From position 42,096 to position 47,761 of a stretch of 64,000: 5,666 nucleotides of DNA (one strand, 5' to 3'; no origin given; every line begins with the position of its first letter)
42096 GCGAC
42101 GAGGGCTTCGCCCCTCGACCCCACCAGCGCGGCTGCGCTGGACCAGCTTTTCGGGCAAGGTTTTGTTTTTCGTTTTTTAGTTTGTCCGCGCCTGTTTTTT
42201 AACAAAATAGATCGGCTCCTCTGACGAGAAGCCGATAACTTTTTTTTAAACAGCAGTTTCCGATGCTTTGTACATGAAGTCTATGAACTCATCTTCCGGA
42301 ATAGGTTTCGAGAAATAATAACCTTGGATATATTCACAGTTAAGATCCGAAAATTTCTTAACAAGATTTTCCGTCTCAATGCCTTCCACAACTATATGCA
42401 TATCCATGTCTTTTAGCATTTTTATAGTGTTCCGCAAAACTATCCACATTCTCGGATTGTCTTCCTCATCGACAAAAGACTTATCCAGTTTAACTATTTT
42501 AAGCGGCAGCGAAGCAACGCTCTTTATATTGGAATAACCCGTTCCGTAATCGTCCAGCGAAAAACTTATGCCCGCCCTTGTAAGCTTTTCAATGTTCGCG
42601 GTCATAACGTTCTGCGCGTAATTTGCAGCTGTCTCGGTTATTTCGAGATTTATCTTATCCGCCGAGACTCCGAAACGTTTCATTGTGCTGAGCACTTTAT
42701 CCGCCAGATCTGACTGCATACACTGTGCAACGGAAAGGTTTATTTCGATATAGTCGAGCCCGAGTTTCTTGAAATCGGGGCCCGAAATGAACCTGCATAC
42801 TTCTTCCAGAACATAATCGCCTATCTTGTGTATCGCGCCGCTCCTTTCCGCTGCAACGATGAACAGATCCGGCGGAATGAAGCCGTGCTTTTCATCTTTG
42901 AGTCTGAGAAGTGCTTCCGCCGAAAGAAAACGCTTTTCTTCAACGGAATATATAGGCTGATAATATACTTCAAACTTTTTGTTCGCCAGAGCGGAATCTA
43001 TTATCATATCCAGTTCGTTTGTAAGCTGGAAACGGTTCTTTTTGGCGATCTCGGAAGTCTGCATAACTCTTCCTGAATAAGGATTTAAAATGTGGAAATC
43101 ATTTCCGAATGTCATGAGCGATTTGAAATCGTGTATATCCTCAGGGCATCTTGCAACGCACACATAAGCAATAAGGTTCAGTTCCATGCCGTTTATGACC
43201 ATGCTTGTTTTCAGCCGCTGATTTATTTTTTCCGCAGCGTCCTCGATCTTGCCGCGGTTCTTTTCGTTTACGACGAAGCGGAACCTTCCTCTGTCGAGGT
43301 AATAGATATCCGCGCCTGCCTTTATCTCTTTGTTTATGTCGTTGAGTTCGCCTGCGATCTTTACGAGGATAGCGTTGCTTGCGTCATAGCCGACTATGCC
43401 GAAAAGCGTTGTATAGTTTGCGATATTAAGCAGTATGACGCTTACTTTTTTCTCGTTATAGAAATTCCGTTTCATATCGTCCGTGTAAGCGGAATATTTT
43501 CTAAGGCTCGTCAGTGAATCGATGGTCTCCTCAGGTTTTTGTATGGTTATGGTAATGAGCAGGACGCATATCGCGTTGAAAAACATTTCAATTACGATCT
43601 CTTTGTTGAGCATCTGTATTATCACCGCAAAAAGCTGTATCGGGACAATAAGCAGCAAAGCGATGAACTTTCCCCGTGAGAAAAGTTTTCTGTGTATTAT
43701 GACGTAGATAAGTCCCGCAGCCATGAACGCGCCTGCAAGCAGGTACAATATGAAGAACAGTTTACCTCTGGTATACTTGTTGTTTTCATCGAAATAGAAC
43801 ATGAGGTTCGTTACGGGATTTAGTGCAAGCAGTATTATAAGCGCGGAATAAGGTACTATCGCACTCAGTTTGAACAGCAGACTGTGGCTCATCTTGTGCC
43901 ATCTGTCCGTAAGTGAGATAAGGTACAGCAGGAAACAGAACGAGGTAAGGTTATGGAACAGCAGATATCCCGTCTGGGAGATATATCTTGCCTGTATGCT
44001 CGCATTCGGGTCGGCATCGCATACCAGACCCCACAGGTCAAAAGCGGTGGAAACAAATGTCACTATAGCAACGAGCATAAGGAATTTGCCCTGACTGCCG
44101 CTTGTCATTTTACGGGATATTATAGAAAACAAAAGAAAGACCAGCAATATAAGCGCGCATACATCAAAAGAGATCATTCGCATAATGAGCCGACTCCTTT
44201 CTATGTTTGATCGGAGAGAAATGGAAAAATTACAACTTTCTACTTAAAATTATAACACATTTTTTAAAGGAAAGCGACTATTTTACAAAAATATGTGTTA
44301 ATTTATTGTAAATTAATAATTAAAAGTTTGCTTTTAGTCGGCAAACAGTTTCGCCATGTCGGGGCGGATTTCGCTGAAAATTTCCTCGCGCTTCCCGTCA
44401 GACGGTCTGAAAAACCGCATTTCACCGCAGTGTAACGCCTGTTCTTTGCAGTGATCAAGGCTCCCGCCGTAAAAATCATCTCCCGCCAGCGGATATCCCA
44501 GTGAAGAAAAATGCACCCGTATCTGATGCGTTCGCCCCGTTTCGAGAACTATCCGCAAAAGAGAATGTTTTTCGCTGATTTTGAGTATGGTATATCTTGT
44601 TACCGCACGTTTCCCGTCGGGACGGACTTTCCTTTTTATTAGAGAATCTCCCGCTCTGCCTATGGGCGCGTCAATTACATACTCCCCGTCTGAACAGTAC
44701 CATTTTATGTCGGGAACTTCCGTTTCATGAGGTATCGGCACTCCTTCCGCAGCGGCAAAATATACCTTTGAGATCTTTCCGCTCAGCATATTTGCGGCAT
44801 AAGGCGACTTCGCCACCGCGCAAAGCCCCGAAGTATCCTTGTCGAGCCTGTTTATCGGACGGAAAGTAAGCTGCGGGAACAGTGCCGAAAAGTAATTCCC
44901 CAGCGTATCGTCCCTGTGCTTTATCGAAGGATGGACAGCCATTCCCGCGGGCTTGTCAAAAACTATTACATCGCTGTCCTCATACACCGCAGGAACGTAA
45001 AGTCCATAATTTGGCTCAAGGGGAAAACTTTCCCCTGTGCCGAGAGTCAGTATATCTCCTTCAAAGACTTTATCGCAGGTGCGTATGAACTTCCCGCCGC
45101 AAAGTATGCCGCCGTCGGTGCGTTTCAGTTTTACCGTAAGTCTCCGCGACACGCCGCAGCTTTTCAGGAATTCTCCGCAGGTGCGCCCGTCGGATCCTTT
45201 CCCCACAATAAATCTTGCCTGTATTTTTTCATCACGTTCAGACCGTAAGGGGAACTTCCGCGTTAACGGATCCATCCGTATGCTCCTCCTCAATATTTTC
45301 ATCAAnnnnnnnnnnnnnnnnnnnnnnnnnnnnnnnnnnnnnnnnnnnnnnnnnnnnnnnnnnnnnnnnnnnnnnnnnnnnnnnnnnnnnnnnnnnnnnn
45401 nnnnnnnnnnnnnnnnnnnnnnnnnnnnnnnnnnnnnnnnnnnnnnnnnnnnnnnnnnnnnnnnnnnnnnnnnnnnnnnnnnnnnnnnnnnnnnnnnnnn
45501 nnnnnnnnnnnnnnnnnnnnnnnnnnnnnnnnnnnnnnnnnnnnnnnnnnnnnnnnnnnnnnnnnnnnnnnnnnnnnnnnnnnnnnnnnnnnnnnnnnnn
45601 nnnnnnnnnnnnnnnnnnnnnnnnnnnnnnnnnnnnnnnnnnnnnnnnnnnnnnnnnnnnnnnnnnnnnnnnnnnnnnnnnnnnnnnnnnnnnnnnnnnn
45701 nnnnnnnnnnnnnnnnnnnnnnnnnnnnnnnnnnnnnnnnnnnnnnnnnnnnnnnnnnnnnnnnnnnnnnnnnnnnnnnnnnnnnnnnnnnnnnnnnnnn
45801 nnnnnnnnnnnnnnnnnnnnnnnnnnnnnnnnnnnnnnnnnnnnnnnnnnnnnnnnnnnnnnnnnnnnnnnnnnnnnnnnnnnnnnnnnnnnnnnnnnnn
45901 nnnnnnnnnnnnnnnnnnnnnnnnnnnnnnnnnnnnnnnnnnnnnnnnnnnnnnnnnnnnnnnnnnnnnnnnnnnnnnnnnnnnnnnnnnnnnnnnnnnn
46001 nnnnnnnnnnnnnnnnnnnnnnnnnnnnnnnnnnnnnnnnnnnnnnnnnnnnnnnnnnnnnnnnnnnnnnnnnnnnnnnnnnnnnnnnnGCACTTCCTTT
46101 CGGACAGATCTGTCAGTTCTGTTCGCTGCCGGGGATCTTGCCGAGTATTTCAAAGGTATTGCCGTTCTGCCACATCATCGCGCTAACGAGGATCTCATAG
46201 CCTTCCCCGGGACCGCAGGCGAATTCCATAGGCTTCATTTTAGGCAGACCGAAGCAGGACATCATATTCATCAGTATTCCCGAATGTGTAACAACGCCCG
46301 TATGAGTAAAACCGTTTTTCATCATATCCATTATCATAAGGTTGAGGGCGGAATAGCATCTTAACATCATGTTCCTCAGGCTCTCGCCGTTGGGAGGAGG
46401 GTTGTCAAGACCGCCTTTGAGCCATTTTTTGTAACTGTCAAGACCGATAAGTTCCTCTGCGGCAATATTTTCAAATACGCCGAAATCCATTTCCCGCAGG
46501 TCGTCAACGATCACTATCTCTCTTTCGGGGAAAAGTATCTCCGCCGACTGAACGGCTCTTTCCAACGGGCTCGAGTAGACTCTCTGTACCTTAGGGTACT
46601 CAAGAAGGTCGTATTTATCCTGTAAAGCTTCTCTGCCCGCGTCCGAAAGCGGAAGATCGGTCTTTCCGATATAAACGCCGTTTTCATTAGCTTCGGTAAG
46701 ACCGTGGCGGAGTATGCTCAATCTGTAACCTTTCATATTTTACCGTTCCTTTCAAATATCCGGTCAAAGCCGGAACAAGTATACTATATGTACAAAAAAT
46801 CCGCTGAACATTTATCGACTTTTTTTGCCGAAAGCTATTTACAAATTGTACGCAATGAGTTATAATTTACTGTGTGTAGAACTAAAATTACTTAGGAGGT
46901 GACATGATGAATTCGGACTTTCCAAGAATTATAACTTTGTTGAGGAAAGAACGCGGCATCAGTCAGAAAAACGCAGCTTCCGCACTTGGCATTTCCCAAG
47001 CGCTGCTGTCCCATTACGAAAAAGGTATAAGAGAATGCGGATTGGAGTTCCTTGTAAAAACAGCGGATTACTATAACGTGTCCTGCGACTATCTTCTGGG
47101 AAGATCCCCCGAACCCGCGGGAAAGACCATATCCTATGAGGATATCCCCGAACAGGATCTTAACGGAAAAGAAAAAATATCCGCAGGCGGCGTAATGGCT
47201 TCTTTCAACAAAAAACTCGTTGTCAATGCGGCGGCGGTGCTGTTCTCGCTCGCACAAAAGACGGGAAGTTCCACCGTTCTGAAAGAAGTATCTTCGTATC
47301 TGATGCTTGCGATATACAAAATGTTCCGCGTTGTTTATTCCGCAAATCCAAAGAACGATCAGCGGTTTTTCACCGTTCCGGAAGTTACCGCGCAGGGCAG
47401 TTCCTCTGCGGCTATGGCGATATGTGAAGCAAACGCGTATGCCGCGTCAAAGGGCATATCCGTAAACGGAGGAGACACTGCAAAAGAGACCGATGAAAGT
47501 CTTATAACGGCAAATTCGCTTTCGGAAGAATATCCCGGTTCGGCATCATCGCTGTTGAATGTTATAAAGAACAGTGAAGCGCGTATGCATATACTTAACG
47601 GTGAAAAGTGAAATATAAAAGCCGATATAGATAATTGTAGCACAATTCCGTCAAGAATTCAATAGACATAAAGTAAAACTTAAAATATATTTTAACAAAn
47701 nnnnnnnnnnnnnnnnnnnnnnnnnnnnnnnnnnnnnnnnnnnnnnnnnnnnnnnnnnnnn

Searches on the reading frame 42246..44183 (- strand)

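Call 51: search_protein_families(library=pfam, proteins=[window:42246-44183:-])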
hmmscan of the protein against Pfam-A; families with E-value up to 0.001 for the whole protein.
window:42246-44183:- (645 aa): 2 families
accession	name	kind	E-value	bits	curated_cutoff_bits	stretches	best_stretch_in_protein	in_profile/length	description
PF00563.25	EAL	-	4.9e-57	193.4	31.3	1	396-627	5-236/236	EAL domain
PF00990.26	GGDEF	-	0.00034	20.9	23.8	1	221-358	3-145/161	Diguanylate cyclase, GGDEF domain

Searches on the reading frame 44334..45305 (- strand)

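Call 88: search_protein_families(library=pfam, proteins=[window:44334-45305:-], max_evalue=0.00001)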
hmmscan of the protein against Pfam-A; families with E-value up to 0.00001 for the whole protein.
window:44334-45305:- (323 aa): 1 family
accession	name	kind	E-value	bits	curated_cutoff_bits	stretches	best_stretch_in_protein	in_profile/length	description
PF00849.27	PseudoU_synth_2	-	1.1e-25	91.1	26.8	1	112-268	1-152/152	RNA pseudouridylate synthase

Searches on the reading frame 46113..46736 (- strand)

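Call 88: search_protein_families(library=pfam, proteins=[window:46113-46736:-], max_evalue=0.00001)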
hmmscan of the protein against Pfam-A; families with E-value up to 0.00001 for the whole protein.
window:46113-46736:- (207 aa): 1 family
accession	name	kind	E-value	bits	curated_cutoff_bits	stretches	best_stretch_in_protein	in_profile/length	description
PF00300.27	His_Phos_1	-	1.8e-30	106.5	21.7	1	8-173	3-170/194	Histidine phosphatase superfamily (branch 1)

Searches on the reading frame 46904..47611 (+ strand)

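Call 51: search_protein_families(library=pfam, proteins=[window:46904-47611:+])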
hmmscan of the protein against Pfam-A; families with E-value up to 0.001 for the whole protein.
window:46904-47611:+ (235 aa): 3 families
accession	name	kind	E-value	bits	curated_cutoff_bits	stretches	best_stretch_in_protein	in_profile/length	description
PF01381.28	HTH_3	-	4.6e-12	46.2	23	1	13-64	4-55/55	Helix-turn-helix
PF13560.12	HTH_31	-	2e-08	34.9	27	1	12-60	8-57/64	Helix-turn-helix domain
PF12844.13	HTH_19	-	1.3e-06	28.7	30.2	1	11-65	5-59/64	Helix-turn-helix domain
